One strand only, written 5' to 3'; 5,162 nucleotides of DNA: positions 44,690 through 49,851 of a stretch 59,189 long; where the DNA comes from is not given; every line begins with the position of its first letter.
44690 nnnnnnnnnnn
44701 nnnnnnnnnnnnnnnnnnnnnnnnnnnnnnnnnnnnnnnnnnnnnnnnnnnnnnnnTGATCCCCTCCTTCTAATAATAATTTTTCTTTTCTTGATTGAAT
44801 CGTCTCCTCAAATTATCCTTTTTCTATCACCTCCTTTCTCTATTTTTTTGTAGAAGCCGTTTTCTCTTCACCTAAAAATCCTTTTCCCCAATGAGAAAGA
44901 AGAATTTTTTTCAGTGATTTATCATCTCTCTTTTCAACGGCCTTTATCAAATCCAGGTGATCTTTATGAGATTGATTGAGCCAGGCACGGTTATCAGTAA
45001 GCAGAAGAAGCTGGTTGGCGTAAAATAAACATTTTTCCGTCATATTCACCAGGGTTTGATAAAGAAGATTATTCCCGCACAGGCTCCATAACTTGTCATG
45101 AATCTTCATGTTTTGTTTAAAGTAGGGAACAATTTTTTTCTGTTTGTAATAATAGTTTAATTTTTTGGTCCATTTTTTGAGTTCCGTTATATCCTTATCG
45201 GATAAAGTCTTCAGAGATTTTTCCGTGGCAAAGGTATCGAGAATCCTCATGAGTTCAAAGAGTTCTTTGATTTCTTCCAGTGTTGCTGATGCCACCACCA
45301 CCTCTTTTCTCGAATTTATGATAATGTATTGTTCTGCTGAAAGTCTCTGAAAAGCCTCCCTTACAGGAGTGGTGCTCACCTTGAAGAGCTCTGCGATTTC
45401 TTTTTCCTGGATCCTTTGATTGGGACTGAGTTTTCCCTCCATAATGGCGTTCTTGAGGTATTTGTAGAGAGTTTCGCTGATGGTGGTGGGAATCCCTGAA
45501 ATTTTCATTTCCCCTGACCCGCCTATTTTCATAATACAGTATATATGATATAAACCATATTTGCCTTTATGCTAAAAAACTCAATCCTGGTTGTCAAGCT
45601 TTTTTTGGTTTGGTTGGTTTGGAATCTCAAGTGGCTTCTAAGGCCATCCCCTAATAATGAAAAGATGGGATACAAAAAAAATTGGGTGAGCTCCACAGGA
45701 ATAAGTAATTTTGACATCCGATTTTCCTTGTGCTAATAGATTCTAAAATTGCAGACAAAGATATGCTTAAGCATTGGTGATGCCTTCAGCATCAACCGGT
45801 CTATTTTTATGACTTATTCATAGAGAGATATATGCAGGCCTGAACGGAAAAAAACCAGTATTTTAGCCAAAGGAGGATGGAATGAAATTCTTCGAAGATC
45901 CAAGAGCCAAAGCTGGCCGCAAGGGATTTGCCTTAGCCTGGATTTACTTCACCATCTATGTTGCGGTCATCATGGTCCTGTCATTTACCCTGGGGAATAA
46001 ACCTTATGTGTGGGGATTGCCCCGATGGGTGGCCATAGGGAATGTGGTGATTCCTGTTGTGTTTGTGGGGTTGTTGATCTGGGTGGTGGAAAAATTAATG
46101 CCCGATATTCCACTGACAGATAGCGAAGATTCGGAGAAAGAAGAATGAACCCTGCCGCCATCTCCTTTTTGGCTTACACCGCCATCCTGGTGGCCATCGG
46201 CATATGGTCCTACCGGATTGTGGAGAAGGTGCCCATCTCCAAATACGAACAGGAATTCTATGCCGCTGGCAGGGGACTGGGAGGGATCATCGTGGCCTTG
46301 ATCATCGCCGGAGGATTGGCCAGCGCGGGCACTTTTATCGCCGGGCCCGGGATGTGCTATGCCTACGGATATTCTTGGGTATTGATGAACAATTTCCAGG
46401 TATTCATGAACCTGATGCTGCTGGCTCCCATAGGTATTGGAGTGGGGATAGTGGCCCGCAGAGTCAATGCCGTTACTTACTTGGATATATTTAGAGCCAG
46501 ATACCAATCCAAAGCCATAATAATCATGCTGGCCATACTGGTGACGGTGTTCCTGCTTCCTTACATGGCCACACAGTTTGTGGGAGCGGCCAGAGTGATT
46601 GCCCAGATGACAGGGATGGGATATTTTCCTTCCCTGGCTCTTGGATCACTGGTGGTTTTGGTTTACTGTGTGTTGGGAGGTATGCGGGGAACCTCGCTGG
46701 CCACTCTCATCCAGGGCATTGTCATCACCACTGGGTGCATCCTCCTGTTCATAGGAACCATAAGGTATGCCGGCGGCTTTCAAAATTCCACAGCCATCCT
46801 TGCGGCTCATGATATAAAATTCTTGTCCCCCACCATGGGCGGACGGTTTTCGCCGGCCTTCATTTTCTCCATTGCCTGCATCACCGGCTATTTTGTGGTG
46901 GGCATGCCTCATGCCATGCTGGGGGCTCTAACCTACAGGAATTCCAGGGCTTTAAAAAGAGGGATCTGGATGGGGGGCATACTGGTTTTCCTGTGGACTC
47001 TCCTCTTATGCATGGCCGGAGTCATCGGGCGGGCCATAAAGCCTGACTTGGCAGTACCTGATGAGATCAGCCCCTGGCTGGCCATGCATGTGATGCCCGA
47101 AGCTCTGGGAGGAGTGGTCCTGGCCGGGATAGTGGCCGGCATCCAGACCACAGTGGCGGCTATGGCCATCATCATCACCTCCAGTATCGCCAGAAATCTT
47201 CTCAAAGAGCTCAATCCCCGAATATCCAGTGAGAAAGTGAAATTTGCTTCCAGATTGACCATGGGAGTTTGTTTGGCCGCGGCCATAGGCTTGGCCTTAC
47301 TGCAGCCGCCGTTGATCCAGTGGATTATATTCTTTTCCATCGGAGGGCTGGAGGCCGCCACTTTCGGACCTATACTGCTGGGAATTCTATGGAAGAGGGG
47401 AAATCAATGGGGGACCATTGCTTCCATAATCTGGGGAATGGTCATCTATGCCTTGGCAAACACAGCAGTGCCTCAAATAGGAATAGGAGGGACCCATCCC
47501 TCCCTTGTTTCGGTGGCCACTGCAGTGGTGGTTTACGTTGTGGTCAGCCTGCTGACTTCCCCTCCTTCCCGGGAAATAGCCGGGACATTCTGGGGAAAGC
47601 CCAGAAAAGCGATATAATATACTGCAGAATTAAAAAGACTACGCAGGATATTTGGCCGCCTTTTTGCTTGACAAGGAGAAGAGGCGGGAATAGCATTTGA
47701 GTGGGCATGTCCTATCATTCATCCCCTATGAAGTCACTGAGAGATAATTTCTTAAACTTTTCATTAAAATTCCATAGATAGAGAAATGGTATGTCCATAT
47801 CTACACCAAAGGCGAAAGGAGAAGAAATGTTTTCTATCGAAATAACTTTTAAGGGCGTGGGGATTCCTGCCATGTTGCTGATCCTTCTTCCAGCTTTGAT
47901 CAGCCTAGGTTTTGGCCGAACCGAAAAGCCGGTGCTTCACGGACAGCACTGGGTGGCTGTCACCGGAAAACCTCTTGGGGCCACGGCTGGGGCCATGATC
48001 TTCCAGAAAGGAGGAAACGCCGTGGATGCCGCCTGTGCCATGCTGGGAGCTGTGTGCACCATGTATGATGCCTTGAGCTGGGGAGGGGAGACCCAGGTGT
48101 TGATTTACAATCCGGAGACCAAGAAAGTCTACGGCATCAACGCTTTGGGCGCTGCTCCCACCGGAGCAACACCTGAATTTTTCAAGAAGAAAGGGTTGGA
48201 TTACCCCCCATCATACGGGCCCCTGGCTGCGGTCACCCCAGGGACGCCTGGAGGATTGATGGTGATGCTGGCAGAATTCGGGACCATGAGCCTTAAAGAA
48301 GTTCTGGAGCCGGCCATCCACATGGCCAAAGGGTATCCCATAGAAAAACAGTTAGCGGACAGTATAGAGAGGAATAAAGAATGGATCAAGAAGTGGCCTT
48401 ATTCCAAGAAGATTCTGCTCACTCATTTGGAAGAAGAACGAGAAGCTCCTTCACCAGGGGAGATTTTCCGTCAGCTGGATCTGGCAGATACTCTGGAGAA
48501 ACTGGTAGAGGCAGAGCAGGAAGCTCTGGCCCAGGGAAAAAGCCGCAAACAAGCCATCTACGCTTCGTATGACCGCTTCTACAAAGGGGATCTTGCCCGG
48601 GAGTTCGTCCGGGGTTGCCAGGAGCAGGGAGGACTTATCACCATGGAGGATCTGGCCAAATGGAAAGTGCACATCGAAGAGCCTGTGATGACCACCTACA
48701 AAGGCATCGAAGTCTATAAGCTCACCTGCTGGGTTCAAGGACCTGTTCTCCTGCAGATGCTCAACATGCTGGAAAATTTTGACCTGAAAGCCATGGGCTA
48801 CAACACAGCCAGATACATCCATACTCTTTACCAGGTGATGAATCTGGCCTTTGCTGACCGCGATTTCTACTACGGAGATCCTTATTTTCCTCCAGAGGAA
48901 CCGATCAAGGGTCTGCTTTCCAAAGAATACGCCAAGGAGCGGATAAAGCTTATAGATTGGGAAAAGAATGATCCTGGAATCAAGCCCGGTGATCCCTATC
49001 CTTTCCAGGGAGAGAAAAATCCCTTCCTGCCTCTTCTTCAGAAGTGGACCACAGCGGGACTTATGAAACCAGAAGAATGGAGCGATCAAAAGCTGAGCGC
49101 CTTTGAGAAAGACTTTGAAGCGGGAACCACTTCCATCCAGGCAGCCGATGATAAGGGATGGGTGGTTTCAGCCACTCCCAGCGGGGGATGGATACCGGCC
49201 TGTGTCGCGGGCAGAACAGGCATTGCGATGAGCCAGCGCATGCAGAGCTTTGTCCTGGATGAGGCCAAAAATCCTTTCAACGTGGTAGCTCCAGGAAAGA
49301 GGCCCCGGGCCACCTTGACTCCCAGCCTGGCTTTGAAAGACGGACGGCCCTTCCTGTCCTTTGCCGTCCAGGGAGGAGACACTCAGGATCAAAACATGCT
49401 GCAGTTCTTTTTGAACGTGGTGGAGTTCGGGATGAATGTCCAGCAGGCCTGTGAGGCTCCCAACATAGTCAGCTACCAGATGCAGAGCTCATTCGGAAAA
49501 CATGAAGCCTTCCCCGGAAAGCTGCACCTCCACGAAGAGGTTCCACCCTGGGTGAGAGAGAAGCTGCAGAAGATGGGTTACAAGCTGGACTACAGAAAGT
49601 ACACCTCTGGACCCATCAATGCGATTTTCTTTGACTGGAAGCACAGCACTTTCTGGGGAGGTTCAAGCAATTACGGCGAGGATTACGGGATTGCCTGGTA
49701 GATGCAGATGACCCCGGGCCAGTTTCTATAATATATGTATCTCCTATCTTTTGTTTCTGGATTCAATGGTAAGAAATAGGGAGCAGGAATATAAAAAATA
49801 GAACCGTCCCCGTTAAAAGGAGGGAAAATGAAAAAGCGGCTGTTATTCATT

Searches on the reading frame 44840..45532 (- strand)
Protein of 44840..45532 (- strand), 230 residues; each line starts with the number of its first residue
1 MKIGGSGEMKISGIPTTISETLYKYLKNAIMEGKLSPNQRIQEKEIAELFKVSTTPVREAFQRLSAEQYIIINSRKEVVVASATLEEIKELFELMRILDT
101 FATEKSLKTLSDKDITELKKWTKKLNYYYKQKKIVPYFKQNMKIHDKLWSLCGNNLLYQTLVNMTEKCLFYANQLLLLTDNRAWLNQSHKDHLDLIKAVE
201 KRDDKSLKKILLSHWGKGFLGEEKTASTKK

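Call 16: search_protein_families(library=pfam, proteins=[window:44840-45532:-])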
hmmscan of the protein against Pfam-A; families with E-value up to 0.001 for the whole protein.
window:44840-45532:- (230 aa): 2 families
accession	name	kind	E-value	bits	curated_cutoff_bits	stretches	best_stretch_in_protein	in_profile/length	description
PF00392.27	GntR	-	5.6e-16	58.4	27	1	19-80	2-64/64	Bacterial regulatory proteins, gntR family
PF07729.17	FCD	-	2.3e-12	47.8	24.3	1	90-215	1-123/125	FCD domain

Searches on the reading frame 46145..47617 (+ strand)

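Call 16: search_protein_families(library=pfam, proteins=[window:46145-47617:+])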
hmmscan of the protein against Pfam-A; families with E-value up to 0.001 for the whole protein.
window:46145-47617:+ (490 aa): 1 family
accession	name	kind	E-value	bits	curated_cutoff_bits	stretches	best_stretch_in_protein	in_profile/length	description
PF00474.23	SSF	-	2.1e-46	159.1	22.8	1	38-431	1-406/406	Sodium:solute symporter family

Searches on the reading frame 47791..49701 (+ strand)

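Call 16: search_protein_families(library=pfam, proteins=[window:47791-49701:+])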
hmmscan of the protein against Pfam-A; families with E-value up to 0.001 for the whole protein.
window:47791-49701:+ (636 aa): 1 family
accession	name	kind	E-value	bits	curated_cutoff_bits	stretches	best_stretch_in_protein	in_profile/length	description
PF01019.26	G_glu_transpept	-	1.4e-107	361.1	27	1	70-625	3-506/512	Gamma-glutamyltranspeptidase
